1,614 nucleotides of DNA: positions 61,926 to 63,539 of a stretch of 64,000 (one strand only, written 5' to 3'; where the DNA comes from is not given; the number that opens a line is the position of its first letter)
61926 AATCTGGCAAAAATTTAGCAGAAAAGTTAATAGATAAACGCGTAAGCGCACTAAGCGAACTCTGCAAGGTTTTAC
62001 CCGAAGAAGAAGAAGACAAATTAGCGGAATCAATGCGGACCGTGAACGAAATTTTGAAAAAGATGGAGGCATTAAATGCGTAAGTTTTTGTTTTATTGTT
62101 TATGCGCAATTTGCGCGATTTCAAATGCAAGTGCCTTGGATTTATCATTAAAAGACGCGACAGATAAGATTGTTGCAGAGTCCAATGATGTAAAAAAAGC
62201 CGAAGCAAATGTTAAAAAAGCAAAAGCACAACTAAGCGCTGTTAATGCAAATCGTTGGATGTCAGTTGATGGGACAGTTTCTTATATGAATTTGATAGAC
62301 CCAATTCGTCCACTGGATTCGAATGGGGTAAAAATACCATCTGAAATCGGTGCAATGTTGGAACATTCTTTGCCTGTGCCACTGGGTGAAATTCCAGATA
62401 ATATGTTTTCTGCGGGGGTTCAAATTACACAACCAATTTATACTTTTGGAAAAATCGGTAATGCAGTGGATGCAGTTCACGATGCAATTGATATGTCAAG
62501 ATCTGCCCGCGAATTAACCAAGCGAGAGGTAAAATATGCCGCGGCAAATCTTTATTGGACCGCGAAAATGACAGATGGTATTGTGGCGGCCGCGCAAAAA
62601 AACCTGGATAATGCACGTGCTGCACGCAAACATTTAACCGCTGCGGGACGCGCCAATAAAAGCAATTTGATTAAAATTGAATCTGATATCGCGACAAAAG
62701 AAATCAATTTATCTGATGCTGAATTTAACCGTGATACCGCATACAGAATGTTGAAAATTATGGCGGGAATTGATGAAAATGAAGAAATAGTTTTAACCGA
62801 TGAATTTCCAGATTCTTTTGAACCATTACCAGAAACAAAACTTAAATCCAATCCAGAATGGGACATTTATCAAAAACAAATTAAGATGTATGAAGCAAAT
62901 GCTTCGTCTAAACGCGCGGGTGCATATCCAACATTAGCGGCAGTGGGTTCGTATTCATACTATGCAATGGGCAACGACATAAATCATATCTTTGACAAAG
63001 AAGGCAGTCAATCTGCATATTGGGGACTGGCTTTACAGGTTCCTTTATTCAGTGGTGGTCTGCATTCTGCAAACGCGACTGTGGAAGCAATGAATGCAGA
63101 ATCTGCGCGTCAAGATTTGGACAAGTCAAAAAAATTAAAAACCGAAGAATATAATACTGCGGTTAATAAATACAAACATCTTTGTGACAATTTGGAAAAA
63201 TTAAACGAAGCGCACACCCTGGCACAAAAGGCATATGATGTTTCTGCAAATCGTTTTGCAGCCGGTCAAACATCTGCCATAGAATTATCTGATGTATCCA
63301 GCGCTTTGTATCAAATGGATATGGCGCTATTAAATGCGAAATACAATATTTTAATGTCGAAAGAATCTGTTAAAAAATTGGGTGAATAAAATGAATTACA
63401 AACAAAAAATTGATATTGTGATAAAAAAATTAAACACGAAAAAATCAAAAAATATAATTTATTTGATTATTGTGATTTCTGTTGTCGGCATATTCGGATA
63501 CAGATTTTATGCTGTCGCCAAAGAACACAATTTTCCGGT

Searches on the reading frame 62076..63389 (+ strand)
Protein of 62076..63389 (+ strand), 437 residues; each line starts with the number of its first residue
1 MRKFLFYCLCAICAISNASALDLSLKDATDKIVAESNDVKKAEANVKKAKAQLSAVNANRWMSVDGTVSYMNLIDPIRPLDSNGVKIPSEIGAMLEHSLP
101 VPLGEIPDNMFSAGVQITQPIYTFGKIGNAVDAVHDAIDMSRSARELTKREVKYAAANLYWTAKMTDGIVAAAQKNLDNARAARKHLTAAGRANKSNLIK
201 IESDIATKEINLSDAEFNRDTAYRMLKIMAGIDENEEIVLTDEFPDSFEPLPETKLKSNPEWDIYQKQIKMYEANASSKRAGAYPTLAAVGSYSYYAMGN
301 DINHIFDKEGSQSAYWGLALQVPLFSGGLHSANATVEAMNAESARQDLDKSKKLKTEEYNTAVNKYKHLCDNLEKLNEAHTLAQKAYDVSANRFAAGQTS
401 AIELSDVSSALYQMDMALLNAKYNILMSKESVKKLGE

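Call 10: search_protein_families(library=pfam, proteins=[window:62076-63389:+], max_evalue=0.00001)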
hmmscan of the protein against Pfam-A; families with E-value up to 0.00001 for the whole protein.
window:62076-63389:+ (437 aa): 1 family
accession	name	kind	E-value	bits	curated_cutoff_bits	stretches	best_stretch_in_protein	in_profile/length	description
PF02321.23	OEP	-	1.5e-42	146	22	2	255-429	8-179/187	Outer membrane efflux protein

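Call 53: find_encoding_contigs(protein=window:62076-63389:+, flank=10000, max_places=2)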
Protein window:62076-63389:+ (437 aa): no gene with exactly this product is on record in the collection.
